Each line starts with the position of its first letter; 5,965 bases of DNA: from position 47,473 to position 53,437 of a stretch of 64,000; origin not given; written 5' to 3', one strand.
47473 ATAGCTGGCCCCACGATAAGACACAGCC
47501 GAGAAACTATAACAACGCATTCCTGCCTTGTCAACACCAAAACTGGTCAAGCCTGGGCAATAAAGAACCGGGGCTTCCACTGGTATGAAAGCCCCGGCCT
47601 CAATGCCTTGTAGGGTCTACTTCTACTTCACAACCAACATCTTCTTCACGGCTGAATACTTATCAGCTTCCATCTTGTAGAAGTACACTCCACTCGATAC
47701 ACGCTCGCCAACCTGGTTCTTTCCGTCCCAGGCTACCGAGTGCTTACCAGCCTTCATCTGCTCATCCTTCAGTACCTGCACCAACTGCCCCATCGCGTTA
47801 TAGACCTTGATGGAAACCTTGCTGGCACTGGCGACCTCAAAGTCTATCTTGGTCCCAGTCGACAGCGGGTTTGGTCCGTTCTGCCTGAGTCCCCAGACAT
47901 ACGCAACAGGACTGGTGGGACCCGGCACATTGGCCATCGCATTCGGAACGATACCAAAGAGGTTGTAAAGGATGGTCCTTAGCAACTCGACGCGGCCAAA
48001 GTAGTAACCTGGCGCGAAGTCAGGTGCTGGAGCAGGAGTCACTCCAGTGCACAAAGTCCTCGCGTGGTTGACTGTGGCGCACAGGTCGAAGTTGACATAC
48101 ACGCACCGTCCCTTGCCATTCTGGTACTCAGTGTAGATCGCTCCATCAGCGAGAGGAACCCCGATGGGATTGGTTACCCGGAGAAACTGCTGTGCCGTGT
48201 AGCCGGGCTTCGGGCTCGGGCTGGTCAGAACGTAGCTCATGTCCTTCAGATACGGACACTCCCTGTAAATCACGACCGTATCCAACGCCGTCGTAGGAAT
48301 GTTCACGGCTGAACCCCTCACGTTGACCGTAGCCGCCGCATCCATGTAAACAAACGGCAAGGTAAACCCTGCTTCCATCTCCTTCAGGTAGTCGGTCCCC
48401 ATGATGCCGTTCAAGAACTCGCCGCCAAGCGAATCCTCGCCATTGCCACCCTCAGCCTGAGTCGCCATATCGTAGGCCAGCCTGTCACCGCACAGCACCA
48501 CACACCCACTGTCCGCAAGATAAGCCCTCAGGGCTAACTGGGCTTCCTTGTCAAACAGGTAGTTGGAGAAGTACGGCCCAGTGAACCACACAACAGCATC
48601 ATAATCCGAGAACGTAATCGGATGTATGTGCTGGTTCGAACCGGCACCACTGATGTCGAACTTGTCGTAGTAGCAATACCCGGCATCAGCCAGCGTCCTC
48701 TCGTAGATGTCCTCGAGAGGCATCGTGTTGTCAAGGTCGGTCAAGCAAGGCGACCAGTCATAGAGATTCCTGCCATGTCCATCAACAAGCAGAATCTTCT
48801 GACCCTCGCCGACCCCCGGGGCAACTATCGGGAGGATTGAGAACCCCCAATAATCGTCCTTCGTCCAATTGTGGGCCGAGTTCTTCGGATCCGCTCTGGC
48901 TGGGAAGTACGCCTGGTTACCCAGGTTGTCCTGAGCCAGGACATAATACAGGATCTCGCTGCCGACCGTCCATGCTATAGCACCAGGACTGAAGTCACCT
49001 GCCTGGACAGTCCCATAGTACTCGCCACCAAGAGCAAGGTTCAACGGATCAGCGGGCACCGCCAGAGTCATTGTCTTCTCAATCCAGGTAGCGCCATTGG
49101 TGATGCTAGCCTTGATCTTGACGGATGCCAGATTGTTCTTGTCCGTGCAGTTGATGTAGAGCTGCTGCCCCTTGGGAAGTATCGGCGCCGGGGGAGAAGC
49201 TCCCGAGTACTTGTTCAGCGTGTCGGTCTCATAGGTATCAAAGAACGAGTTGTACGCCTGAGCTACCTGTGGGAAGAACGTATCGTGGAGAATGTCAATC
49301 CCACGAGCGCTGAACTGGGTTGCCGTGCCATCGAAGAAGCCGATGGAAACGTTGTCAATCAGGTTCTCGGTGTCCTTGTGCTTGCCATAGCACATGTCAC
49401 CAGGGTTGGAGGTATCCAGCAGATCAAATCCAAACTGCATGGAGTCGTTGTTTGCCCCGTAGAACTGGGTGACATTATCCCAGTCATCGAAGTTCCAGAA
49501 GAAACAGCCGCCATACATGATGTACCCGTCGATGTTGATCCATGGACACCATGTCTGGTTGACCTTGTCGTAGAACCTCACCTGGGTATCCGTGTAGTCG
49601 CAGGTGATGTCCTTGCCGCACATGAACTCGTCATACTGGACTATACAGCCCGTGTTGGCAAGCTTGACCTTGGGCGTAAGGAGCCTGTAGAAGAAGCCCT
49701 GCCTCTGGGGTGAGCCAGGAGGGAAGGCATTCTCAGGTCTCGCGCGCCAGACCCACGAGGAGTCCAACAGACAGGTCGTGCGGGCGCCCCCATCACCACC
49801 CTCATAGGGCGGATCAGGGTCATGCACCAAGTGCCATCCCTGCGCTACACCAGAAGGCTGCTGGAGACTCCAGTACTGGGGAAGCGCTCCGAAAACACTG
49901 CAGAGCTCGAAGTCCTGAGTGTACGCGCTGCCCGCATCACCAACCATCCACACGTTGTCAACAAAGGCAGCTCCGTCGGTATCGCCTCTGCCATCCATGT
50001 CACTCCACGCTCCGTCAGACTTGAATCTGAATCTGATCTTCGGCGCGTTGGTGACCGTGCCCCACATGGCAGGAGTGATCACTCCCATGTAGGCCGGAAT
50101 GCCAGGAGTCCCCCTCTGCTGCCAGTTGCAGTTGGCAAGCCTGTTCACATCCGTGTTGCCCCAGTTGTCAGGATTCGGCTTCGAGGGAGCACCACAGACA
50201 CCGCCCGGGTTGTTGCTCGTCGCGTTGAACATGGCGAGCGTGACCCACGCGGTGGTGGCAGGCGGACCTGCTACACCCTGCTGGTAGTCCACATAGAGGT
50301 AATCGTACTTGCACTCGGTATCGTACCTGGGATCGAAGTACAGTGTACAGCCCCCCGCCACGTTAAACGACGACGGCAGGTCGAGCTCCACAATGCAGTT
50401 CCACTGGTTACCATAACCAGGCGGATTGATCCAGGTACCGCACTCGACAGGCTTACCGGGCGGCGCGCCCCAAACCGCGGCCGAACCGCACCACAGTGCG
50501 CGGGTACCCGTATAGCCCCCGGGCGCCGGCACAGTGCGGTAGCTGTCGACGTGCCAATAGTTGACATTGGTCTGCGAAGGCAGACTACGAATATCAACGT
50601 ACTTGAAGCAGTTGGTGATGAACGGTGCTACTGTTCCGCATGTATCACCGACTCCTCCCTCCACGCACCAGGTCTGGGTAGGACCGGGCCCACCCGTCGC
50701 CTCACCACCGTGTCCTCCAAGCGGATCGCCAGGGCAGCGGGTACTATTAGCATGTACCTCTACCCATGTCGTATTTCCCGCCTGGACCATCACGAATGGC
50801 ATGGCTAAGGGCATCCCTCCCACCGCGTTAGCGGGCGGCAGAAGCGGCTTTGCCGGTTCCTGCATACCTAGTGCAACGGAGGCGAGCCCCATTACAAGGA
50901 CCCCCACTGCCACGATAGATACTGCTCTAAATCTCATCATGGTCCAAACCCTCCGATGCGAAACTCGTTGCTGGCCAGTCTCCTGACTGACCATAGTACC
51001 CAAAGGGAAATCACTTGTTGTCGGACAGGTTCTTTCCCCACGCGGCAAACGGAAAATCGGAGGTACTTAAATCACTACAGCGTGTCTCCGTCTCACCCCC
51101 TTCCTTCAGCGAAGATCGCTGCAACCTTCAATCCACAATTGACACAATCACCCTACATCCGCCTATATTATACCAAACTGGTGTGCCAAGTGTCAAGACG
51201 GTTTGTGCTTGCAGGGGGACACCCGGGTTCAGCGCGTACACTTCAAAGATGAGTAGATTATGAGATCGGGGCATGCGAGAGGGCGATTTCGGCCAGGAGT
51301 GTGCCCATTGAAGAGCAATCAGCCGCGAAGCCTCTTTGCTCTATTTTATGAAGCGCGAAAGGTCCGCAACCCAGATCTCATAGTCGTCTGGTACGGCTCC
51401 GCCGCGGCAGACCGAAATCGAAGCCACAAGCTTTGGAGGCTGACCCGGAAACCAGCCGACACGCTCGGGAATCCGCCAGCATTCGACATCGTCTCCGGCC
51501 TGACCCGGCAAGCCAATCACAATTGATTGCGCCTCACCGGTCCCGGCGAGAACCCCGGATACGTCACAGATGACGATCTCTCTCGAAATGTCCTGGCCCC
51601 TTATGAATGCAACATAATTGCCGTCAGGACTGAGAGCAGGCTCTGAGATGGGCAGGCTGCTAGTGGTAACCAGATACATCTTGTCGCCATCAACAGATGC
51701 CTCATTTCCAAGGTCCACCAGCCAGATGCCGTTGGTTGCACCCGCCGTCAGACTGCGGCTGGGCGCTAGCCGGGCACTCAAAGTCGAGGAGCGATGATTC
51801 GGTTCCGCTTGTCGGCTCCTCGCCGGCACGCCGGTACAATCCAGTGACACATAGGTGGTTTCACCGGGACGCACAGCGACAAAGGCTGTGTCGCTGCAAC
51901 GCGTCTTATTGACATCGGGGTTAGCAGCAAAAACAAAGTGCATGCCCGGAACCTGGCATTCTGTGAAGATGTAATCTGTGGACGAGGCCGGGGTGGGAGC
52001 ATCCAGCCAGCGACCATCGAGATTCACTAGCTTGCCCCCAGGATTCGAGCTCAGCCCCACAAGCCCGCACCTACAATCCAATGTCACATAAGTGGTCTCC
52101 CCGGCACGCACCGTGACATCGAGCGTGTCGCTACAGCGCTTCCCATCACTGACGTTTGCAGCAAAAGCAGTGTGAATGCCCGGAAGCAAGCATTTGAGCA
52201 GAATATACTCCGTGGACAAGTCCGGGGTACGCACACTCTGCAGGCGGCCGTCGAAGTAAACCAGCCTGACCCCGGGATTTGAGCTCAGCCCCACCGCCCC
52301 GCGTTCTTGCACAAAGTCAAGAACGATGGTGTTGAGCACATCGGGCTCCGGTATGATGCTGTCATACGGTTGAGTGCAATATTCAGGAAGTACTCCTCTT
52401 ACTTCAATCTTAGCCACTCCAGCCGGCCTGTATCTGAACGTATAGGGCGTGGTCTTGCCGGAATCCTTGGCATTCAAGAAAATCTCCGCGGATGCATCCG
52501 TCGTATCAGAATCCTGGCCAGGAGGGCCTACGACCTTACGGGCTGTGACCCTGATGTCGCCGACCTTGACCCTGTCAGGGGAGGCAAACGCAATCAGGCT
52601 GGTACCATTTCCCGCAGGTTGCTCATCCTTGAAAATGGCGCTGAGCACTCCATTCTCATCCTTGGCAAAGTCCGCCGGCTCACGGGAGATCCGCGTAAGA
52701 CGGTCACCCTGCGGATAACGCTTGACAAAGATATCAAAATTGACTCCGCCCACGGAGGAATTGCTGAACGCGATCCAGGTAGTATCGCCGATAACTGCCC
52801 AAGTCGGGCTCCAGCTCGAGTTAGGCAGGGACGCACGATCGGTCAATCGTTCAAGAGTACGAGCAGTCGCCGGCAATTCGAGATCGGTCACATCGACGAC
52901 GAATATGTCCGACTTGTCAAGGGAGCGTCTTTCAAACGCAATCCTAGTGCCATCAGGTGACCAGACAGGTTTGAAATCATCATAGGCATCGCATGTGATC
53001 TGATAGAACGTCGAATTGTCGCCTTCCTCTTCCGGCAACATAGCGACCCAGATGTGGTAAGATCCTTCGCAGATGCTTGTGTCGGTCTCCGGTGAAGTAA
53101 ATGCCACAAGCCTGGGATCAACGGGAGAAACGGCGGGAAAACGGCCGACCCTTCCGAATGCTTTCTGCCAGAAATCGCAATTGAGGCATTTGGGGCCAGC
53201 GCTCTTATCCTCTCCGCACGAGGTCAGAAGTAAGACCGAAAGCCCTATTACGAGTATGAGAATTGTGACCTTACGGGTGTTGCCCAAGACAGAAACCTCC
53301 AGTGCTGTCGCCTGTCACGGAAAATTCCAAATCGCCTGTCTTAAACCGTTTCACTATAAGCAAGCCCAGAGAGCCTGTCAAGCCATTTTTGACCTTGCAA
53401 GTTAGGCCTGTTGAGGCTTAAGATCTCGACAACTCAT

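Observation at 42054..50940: Mosaic cluster of four large surface proteins with shared domains and a possibly inactivated paralogue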

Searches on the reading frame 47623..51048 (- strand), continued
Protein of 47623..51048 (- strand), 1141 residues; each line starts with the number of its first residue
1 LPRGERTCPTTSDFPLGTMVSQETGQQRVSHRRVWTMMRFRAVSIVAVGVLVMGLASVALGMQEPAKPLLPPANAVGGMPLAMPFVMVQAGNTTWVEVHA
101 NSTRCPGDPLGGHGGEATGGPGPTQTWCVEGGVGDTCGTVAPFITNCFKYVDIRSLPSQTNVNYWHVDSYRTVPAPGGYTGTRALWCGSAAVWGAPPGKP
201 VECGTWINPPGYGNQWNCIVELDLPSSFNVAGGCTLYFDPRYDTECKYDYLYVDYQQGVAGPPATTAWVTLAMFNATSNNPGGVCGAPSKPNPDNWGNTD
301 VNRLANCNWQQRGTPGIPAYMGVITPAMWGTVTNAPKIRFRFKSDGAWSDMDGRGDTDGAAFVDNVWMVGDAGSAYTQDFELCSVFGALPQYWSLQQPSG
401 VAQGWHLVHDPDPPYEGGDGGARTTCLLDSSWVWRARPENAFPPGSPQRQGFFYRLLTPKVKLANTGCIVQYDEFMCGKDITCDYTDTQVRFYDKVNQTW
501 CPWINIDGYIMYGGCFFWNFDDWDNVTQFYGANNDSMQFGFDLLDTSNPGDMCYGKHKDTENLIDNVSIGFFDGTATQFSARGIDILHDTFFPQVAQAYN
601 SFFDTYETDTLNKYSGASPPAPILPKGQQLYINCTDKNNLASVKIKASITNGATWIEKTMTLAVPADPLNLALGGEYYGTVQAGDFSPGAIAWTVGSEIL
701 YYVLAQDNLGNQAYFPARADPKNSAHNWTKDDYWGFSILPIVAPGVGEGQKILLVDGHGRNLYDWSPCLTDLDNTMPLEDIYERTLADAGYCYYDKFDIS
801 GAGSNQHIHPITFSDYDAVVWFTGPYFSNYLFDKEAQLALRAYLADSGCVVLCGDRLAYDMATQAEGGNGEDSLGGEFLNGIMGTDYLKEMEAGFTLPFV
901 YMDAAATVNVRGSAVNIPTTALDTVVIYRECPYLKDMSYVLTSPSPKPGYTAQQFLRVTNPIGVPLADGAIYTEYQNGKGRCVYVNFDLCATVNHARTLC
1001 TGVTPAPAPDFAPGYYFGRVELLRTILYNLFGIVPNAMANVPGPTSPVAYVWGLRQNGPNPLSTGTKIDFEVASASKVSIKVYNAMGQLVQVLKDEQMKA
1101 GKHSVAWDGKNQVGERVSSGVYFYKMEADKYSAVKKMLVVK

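Call 81: search_protein_families(library=pfam, proteins=[L082:8468-12205:+, L071:621-4307:+, L056:8768-11020:+, L056:11035-13500:+], max_evalue=0.01)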
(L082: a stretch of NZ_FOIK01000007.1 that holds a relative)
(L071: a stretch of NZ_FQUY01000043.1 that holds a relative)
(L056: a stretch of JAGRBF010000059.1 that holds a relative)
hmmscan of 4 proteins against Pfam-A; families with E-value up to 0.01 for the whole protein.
L082:8468-12205:+ (1245 aa): 5 families
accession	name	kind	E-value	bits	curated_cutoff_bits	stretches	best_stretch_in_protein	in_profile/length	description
PF00082.27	Peptidase_S8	-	1.8e-50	172.3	21.8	2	220-435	3-212/288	Subtilase family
PF04151.21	PPC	-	5.9e-11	43.5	25.9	1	749-820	3-69/70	Bacterial pre-peptidase C-terminal domain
PF17996.7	CE2_N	-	3.9e-08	33.8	27.9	0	1146-1217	17-82/108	Carbohydrate esterase 2 N-terminal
PF22148.1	Fervidolysin_NPro-like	-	2.2e-05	25.2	21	1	107-167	20-81/81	Fervidolysin N-terminal prodomain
PF17991.7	Thioredoxin_10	-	0.00024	22.1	27.1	0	1121-1188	38-97/142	Thioredoxin like C-terminal domain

L071:621-4307:+ (1228 aa): 3 families
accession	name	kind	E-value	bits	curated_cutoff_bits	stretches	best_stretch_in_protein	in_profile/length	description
PF00082.27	Peptidase_S8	-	1.6e-50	172.5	21.8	2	199-411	3-223/288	Subtilase family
PF00395.25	SLH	-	1.5e-29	102.2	20.8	2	1043-1085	1-44/44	S-layer homology domain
PF22148.1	Fervidolysin_NPro-like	-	6.4e-15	55.8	21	1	70-146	7-81/81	Fervidolysin N-terminal prodomain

L056:8768-11020:+ (750 aa): 4 families
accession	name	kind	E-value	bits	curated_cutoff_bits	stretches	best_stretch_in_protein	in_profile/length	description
PF13860.13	FlgD_ig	-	4.3e-13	49.5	27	1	670-735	12-78/79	FlgD Ig-like domain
PF18962.6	Por_Secre_tail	-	0.00034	21.3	27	1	662-735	2-67/75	Secretion system C-terminal sorting domain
PF01551.29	Peptidase_M23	-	0.00099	19.7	28.7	1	56-131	2-85/96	Peptidase family M23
PF13585.12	CHU_C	-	0.002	18.7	27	1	681-733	28-73/86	CHU_C Type IX secretion signal domain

L056:11035-13500:+ (821 aa): 7 families
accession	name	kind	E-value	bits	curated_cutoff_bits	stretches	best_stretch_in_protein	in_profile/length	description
PF00704.34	Glyco_hydro_18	-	3.2e-33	116.2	29.6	1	72-374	2-317/317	Glycosyl hydrolases family 18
PF13860.13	FlgD_ig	-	1.1e-08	35.4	27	1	743-806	9-73/79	FlgD Ig-like domain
PF13585.12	CHU_C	-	6.4e-06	26.6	27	1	756-814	27-79/86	CHU_C Type IX secretion signal domain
PF03644.19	Glyco_hydro_85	-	6.6e-05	23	22.2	1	117-211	39-141/302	Glycosyl hydrolase family 85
PF00041.27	fn3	-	0.00046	20.8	25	1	421-474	30-80/84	Fibronectin type III domain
PF18962.6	Por_Secre_tail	-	0.0013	19.4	27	1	736-815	2-71/75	Secretion system C-terminal sorting domain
PF16656.11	Pur_ac_phosph_N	-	0.0076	17.2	30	1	411-465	29-83/93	Purple acid Phosphatase, N-terminal domain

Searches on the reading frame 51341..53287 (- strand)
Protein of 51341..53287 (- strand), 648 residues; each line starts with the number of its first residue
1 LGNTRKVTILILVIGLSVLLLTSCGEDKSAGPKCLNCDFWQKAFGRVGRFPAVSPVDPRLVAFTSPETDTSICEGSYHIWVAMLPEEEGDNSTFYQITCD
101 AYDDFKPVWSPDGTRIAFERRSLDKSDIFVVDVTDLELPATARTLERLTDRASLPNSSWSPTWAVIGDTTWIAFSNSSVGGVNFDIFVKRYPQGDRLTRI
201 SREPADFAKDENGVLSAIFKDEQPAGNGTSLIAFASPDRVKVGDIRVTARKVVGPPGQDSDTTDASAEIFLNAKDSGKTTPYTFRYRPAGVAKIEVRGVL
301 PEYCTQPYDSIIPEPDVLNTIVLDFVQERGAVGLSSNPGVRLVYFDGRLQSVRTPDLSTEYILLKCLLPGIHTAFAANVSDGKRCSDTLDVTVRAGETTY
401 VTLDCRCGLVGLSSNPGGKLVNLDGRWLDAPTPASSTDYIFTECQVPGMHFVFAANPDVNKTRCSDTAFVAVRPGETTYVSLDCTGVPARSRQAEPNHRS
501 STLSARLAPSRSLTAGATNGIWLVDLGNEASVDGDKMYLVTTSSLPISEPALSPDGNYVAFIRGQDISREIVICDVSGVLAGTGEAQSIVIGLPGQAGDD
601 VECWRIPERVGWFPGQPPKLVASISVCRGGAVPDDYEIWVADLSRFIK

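Call 3: search_protein_families(library=pfam, proteins=[window:51341-53287:-], max_evalue=1)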
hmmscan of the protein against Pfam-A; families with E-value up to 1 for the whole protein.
window:51341-53287:- (648 aa): 2 families
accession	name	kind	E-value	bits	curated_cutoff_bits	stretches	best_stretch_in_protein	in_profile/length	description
PF07676.18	PD40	-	2.7e-10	40.4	20.9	2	103-130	10-38/38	WD40-like Beta Propeller Repeat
PF00930.27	DPPIV_N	-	0.0089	15.2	22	0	521-567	25-65/354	Dipeptidyl peptidase IV (DPP IV) N-terminal region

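Call 4: search_protein_families(library=ncbifam, proteins=[window:51341-53287:-], max_evalue=1)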
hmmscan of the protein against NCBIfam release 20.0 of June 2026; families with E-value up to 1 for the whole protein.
window:51341-53287:- (648 aa): 5 families
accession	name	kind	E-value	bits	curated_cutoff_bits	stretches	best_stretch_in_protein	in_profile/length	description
TIGR02800.1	propeller_TolB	equivalog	3.9e-07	29.4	343.15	2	95-190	272-353/418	Tol-Pal system beta propeller repeat protein TolB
NF002183.0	PRK01029.1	equivalog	7.8e-05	21.9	405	1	74-175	302-388/429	Tol-Pal system protein TolB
TIGR03000.1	plancto_dom_1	domain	0.0011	18.8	43.1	1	379-403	51-75/75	TIGR03000 domain-containing protein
NF033523.0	lasso_peptidase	equivalog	0.0011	17.9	400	1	104-134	90-120/638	Atxe2 family lasso peptide isopeptidase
NF047813.1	LIC13410_lipo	equivalog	0.054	13.6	180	1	238-292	45-100/123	LIC13410 family lipoprotein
